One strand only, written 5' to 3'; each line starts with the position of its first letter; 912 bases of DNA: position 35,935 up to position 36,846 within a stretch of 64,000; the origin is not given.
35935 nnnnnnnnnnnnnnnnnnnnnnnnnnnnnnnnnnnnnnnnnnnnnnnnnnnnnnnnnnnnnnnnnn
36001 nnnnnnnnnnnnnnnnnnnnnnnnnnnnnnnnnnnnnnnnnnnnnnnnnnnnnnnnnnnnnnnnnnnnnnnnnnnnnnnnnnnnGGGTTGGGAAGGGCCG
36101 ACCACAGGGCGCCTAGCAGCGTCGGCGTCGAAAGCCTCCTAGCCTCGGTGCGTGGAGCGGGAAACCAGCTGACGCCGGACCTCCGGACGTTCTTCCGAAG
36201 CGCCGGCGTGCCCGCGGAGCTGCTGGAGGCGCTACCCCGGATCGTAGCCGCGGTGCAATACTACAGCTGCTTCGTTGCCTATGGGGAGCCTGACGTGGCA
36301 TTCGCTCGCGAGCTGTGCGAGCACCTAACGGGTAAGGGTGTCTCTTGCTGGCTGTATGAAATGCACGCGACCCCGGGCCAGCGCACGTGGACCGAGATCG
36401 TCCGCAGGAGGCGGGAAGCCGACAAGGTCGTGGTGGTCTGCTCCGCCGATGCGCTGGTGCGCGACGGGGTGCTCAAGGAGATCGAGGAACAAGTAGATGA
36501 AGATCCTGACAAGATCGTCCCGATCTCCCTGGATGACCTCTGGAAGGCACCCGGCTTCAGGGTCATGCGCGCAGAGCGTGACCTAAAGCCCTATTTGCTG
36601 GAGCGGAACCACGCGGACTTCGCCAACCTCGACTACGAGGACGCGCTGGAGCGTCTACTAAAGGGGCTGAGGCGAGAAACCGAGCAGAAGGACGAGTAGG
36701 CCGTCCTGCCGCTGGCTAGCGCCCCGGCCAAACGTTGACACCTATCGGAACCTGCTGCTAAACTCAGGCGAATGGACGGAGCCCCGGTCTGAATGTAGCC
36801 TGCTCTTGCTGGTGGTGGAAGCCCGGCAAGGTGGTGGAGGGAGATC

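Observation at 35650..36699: Pentapeptide-repeat / TIR-domain fusion protein with candidate catalytic glutamate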

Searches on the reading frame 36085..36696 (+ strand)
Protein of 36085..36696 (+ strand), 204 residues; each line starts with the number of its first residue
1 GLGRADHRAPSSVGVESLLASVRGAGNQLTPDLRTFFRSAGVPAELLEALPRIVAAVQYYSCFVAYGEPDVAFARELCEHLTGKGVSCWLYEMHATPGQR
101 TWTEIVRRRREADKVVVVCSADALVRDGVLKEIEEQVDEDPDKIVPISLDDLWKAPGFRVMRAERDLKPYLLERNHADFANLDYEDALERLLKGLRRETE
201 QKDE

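Call 37: search_protein_representatives(protein=window:36085-36696:+)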
Query: 204 residues. Proteins with E-value up to 0.001 (for the whole library): 3584; up to 1e-10: 631; up to 1e-30: 109. The best 150 are listed.
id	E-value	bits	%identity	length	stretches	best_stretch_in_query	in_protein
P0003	5.0e-124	427.9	56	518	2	1-199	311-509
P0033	6.3e-77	274.2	64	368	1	1-201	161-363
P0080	5.0e-74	264.7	61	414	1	1-197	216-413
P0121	5.7e-74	264.5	64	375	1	1-198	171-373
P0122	1.2e-71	256.9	60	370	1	1-198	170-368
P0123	9.3e-71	254.0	54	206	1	1-198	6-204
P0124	1.2e-70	253.7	60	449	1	1-201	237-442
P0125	1.8e-70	253.1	57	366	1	1-202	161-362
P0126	1.3e-69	250.3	59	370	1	12-198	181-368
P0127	5.0e-69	248.4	56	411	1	1-198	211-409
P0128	1.6e-68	246.7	57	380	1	1-198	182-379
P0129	2.7e-68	246.0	57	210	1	1-198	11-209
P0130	4.3e-67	242.1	69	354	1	44-198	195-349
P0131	5.4e-66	238.5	58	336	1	10-198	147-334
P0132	1.6e-65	236.9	55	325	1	1-197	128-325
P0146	5.6e-60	218.8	54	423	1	15-201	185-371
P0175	2.0e-50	187.7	43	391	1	1-197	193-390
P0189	5.1e-45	170.0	40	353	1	1-200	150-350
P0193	7.9e-44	166.1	56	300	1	59-198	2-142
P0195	1.7e-43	165.1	55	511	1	60-198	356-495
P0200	3.7e-42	160.7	52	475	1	58-200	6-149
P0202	1.7e-41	158.5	53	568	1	52-196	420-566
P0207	7.1e-40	153.2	43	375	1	1-198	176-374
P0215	7.6e-37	143.3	46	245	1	57-198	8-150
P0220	1.3e-35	139.3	50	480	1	57-198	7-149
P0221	3.0e-35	138.1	50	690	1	56-200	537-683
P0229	2.9e-30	121.9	42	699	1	55-198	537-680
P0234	6.2e-29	117.5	42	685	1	57-197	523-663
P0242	5.1e-25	104.7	35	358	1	1-197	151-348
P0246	1.1e-23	100.4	34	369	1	1-198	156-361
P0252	1.3e-22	96.8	30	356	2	9-203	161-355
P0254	9.5e-22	94.0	35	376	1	1-198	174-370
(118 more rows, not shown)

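Call 39: search_protein_families(library=pfam, proteins=[P0200, P0220, P0195, P0202, P0221, P0229, P0234, P0193, P0215, P0146], max_evalue=0.01)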
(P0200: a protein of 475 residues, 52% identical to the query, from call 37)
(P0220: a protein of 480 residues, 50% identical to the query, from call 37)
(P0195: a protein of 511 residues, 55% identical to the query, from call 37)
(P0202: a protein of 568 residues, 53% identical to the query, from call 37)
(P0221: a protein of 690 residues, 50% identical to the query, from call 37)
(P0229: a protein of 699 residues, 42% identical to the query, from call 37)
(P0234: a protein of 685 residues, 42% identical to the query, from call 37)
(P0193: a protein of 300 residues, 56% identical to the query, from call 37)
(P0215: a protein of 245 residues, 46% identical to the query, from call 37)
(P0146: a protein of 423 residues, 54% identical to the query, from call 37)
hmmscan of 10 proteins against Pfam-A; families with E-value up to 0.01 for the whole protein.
P0200 (475 aa): 2 families
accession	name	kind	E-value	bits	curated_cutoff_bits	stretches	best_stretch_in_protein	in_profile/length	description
PF04326.19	SLFN_AlbA_2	-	9.7e-16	58.8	25.3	1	315-458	1-116/118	Schlafen, AlbA_2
PF13676.11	TIR_2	-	4.7e-14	53.4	28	1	11-140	2-121/122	TIR domain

P0220 (480 aa): 2 families
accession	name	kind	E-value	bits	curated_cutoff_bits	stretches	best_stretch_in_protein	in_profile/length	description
PF04326.19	SLFN_AlbA_2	-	4.9e-14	53.3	25.3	1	316-448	1-117/118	Schlafen, AlbA_2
PF13676.11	TIR_2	-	7.5e-13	49.5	28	1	13-143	2-122/122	TIR domain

P0195 (511 aa): 2 families
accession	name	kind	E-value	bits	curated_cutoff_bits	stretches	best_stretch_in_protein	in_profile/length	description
PF00078.32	RVT_1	-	3.1e-20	73.2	29.6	1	55-262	1-203/205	Reverse transcriptase (RNA-dependent DNA polymerase)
PF13676.11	TIR_2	-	7.9e-12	46.2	28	1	359-489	2-122/122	TIR domain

P0202 (568 aa): 4 families
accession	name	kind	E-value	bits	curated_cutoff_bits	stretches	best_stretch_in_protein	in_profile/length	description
PF13676.11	TIR_2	-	1.3e-14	55.1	28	1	431-562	2-122/122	TIR domain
PF04041.19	Glyco_hydro_130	-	1.1e-07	31.5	26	1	241-309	56-124/320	beta-1,4-mannooligosaccharide phosphorylase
PF00251.26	Glyco_hydro_32N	-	2.3e-06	27.9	22.1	0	107-212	15-122/307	Glycosyl hydrolases family 32 N-terminal domain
PF01582.25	TIR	-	0.002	18.4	21.3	1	428-511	2-87/179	TIR domain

P0221 (690 aa): 3 families
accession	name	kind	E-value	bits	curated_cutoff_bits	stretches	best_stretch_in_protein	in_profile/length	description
PF13676.11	TIR_2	-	3.8e-13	50.4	28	1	544-646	2-101/122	TIR domain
PF01582.25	TIR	-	0.0006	20.1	21.3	1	541-617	2-80/179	TIR domain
PF08937.16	ThsB_TIR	-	0.0011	19.8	21.2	1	574-623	40-88/100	Thoeris protein ThsB, TIR-like domain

P0229 (699 aa): 1 family
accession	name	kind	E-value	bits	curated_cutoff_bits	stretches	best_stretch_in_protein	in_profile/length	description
PF13676.11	TIR_2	-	9.7e-18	65.3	28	1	545-674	2-122/122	TIR domain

P0234 (685 aa): 2 families
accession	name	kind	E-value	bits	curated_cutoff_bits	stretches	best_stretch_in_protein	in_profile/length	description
PF13676.11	TIR_2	-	1e-12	49.1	28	1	529-654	2-118/122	TIR domain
PF13191.12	AAA_16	-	0.0037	18.2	32.6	0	36-205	15-140/167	AAA ATPase domain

P0193 (300 aa): 4 families
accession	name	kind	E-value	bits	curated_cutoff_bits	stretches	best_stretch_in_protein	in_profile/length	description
PF02518.31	HATPase_c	-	5.5e-30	104.5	26.4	1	193-299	3-109/111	Histidine kinase-, DNA gyrase B-, and HSP90-like ATPase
PF13676.11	TIR_2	-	2.6e-17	63.9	28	1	6-135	2-121/122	TIR domain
PF01582.25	TIR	-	3.7e-05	24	21.3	1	12-93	13-97/179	TIR domain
PF13581.12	HATPase_c_2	-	7e-05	23.3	27.4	1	203-276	39-111/127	Histidine kinase-like ATPase domain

P0215 (245 aa): 1 family
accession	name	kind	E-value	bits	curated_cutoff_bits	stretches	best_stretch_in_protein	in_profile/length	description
PF13676.11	TIR_2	-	4.4e-15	56.7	28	1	14-143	2-121/122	TIR domain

P0146 (423 aa): 2 families
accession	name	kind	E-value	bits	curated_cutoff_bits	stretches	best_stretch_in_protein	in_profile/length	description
PF13676.11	TIR_2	-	1.3e-28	100.4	28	2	13-152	1-121/122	TIR domain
PF08357.16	SEFIR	-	6.6e-14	52.9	23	1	12-142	2-142/150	SEFIR domain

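Call 40: search_protein_families(library=padloc, proteins=[P0200, P0220, P0195, P0202, P0221, P0229, P0234, P0193, P0215, P0146], max_evalue=0.001)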
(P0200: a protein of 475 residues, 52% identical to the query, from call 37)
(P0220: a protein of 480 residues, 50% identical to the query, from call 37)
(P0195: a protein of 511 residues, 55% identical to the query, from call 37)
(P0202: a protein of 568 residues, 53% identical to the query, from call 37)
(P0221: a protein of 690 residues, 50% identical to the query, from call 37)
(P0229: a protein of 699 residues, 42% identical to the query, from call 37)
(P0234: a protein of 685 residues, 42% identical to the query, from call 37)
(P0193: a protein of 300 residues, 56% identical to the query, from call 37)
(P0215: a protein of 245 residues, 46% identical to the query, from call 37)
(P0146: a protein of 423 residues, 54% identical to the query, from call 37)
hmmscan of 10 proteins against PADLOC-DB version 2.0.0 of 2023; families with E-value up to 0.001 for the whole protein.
P0200 (475 aa): 0 families

P0220 (480 aa): 0 families

P0195 (511 aa): 58 families (the best 25 are shown)
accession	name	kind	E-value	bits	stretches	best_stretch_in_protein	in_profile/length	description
PDLC02959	RT-Protease_XI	-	3.2e-131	436.7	1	15-344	3-321/510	single gene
PDLC02960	RT-Protease_XI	-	1.5e-130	434.5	1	16-345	2-319/506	single gene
PDLC02961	RT-TIR_XII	-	1.3e-128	427.9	1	16-347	10-333/475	single gene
PDLC02962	RT-TIR_XII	-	4.1e-127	422.9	1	13-349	7-336/478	single gene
PDLC02965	RT-Toprim_I-C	-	4.6e-108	360.4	1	26-349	4-315/529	single gene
PDLC02968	RT-Toprim_I-C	-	1.2e-107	359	1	26-347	4-313/529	single gene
PDLC02966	RT-Toprim_I-C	-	9.3e-98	326.1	1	16-330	11-321/568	single gene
PDLC02963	RT-Toprim_I-C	-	1.8e-97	325.2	1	16-330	6-316/552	single gene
PDLC02967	RT-Toprim_I-C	-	1e-82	276.7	1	17-284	3-267/549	single gene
PDLC02964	RT-Toprim_I-C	-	1.2e-80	269.8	1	17-284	3-268/554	single gene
PDLC02956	RT_XIII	-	7.9e-80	267.1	2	160-340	271-422/469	-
PDLC02946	RT_III-A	-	1.1e-66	223.2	1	26-332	40-318/330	-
PDLC02943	RT_III-A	-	1.8e-63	212.4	1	25-336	27-311/322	-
PDLC02941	RT_II-A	-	4.2e-61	204.8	1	19-287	12-262/309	-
PDLC02955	RT_X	-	1.1e-59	200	1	26-299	3-253/272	-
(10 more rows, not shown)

P0202 (568 aa): 4 families
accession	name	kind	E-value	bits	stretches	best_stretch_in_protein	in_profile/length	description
PDLC02421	Aga_TIR-PNTD1-PNTD2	-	1.4e-08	32.3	1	430-518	6-101/430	Class I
PDLC02403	Aga_TIR-PNTD1-PNTD2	-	4.9e-08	30.5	1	431-518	6-100/443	Class I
PDLC03957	bSEFIR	-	8.5e-08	30.4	1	418-565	37-180/412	-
PDLC05062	PDC-S66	-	1.3e-05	22.9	1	387-492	106-214/282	-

P0221 (690 aa): 2 families
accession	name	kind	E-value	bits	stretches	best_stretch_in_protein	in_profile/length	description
PDLC02421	Aga_TIR-PNTD1-PNTD2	-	5.4e-07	27.1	1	544-615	7-80/430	Class I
PDLC02403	Aga_TIR-PNTD1-PNTD2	-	2.4e-06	24.9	1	544-615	6-79/443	Class I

P0229 (699 aa): 6 families
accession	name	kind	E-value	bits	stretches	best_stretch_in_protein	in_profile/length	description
PDLC02403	Aga_TIR-PNTD1-PNTD2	-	5e-14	50.2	1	545-679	6-133/443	Class I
PDLC02421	Aga_TIR-PNTD1-PNTD2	-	3.1e-13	47.6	1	544-634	6-102/430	Class I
PDLC02416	Aga_REase-TIR-PNTD1-PNTD2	-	7.2e-08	29.5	1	545-681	159-282/572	Class I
PDLC05062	PDC-S66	-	5e-06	24.2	1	539-615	146-223/282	-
PDLC02012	SAVED5--SAVED_TIR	-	4.3e-05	20.8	1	537-603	9-75/404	-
PDLC02400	Aga_TIR-PNTD1-PNTD2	-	7.7e-05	19.2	1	550-688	196-325/639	Class I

P0234 (685 aa): 2 families
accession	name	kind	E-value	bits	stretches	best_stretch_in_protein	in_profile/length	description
PDLC02421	Aga_TIR-PNTD1-PNTD2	-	1.1e-05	22.7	1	529-620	7-102/430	Class I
PDLC02403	Aga_TIR-PNTD1-PNTD2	-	2.6e-05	21.5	1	558-618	36-101/443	Class I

P0193 (300 aa): 8 families
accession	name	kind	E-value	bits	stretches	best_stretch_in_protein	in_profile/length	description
PDLC02421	Aga_TIR-PNTD1-PNTD2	-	4.4e-09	34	1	5-94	6-102/430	Class I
PDLC02403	Aga_TIR-PNTD1-PNTD2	-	2e-08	31.7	1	12-140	13-132/443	Class I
PDLC04647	PDC-M43B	-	2.7e-07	27.9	1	203-284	235-318/347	-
PDLC02416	Aga_REase-TIR-PNTD1-PNTD2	-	1.3e-05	22.1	1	13-184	166-321/572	Class I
PDLC02012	SAVED5--SAVED_TIR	-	2.1e-05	21.8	1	4-76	15-86/404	-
PDLC04649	PDC-M43B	-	2.2e-05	21.6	1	194-274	227-309/345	-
PDLC03957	bSEFIR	-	0.00013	20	1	4-169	40-201/412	-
PDLC04650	PDC-M43B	-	0.00031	18.1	1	202-285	233-320/344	-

P0215 (245 aa): 3 families
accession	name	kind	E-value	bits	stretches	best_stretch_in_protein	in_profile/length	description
PDLC02421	Aga_TIR-PNTD1-PNTD2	-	3.7e-06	24.3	1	12-155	5-139/430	Class I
PDLC02403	Aga_TIR-PNTD1-PNTD2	-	4.7e-05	20.6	1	14-154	6-138/443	Class I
PDLC02012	SAVED5--SAVED_TIR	-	0.00011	19.4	1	4-66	7-70/404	-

P0146 (423 aa): 6 families
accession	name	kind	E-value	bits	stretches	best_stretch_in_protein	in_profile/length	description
PDLC03957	bSEFIR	-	9.2e-54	181.8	1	9-168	37-197/412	-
PDLC02012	SAVED5--SAVED_TIR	-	7.6e-10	36.4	2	224-289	9-74/404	-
PDLC05062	PDC-S66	-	8e-05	20.2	0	13-49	151-185/282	-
PDLC02421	Aga_TIR-PNTD1-PNTD2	-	0.00013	19.2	1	230-322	5-103/430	Class I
PDLC02403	Aga_TIR-PNTD1-PNTD2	-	0.00028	18.1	0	230-365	4-131/443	Class I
PDLC00727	Effector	-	0.00039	17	0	217-282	162-228/590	TIR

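Call 60: search_dna_similar(query=window:36085-36696:+, collection=plasmids, mode=protein, max_evalue=0.001, max_rows=15)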
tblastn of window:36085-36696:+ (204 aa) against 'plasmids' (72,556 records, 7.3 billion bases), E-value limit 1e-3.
Records with a match: 2; places in all: 2; records where one place covers at least 80% of the query: 0.
Best place of each record, by identity: <60% 2.
By first word of the organism name: Skermanella 1; Pseudomonas 1.
By predicted mobility (MOB-suite, as given by PLSDB): non-mobilizable 1; conjugative 1.
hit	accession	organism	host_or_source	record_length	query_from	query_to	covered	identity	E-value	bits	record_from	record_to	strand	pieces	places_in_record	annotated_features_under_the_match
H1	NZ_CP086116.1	Skermanella rosea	single cell,hydrocarbon-contaminated ...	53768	35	196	79%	27.9%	1e-14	79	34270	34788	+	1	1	toll/interleukin-1 receptor domain-containing protein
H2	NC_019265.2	Pseudomonas savastanoi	olive knot (Olea europaea)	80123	63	195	65%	25.5%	2e-5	52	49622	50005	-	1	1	toll/interleukin-1 receptor domain-containing protein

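Call 61: search_dna_similar(query=window:36085-36696:+, collection=phages, mode=protein, max_evalue=0.001, max_rows=10)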
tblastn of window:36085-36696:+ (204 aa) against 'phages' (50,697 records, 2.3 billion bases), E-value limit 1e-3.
No match.

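Call 73: list_cluster_members(proteins=[P0242, P0246, P0252, P0254, P0189, P0207, P0175, P0195, P0200, P0193])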
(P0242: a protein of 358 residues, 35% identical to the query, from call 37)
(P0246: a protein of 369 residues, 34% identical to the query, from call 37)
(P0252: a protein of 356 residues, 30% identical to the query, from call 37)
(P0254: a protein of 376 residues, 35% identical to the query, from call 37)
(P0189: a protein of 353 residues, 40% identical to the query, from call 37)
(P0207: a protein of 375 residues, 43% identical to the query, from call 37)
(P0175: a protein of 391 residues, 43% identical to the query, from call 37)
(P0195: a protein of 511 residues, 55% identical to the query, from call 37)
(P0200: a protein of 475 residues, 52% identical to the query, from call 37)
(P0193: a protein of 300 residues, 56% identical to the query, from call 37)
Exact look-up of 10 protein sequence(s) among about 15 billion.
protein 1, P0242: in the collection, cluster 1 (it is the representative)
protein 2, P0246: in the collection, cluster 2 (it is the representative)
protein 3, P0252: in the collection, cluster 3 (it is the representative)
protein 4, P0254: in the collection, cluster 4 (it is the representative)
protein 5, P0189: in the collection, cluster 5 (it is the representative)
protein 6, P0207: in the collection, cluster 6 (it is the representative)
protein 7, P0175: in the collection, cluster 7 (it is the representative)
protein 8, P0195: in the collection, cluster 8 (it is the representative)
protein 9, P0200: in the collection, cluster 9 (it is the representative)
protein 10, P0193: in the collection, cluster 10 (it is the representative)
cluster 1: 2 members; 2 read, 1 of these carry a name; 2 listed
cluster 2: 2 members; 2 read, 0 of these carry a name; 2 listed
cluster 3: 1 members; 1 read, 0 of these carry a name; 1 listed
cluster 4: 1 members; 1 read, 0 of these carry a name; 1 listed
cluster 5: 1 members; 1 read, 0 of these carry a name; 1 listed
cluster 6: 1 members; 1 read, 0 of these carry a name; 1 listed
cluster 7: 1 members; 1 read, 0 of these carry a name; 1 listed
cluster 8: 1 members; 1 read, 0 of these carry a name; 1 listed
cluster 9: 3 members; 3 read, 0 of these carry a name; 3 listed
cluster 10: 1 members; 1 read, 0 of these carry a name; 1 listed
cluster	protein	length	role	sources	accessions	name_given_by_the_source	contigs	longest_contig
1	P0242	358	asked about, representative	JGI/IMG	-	-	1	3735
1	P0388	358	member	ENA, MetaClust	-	\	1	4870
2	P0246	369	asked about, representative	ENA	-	-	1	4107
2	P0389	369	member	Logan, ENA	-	-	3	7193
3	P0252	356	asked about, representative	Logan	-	-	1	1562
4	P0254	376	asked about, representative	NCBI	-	-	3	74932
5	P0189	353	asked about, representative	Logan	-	-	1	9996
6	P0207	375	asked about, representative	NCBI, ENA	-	-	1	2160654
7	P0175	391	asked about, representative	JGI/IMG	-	-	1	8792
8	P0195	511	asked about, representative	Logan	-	-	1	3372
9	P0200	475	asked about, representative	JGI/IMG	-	-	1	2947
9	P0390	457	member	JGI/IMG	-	-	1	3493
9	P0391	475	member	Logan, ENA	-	-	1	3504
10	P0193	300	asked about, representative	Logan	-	-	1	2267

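Call 74: find_homologous_proteins(query=P0254, max_evalue=1e-20)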
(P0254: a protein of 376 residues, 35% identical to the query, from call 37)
Query P0254 (376 aa): 2367 proteins with E <= 1e-20 among 8000 candidates; the best 120 are listed.
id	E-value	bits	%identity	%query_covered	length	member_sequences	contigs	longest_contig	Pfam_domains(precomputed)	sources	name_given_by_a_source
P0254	3.0e-255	864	100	100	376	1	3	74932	PF01582.26,PF13576.13,PF13599.14,PF00805.29,PF13676.12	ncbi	-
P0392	2.8e-113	397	49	98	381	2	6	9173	PF01582.26,PF13576.13,PF13599.14,PF00805.29,PF13676.12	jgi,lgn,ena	jgi:hypothetical protein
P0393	2.3e-99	351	49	98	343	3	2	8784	PF01582.26,PF13576.13,PF13599.14,PF00805.29,PF13676.12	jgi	jgi:hypothetical protein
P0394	3.7e-98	347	49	98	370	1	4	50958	PF01582.26,PF13576.13,PF13599.14,PF00805.29,PF13676.12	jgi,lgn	-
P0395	3.1e-97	344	48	98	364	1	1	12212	PF01582.26,PF13599.14,PF00805.29,PF13676.12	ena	-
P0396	1.1e-96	342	44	98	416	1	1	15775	PF01582.26,PF13599.14,PF00805.29,PF13676.12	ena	-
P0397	1.9e-95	338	46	100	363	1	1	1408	PF01582.26,PF13576.13,PF13599.14,PF00805.29,PF13676.12,PF08937.17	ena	-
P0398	4.0e-95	337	49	98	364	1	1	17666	PF01582.26,PF13576.13,PF13599.14,PF00805.29,PF13676.12,PF25296.2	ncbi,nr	ncbi:MAG: toll/interleukin-1 receptor domain-containing protein [Chloroflexi bacterium]|nr:toll/inte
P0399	8.5e-95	336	48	98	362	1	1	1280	PF01582.26,PF13576.13,PF13599.14,PF00805.29,PF13676.12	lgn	-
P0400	1.3e-94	335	47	98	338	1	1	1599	PF01582.26,PF13599.14,PF00805.29,PF13676.12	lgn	-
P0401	1.4e-94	335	46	100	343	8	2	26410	PF01582.26,PF13576.13,PF13599.14,PF00805.29,PF13676.12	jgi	jgi:hypothetical protein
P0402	1.8e-94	335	46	100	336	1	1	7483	PF01582.26,PF13576.13,PF13599.14,PF00805.29,PF13676.12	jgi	jgi:uncharacterized protein YjbI with pentapeptide repeats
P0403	2.0e-94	335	43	98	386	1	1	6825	PF01582.26,PF13576.13,PF13599.14,PF00805.29,PF13676.12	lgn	-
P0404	2.7e-94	334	46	98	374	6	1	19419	PF01582.26,PF13599.14,PF00805.29,PF13676.12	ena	-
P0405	3.2e-94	334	46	99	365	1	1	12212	PF01582.26,PF13576.13,PF13599.14,PF00805.29,PF13676.12,PF25296.2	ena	-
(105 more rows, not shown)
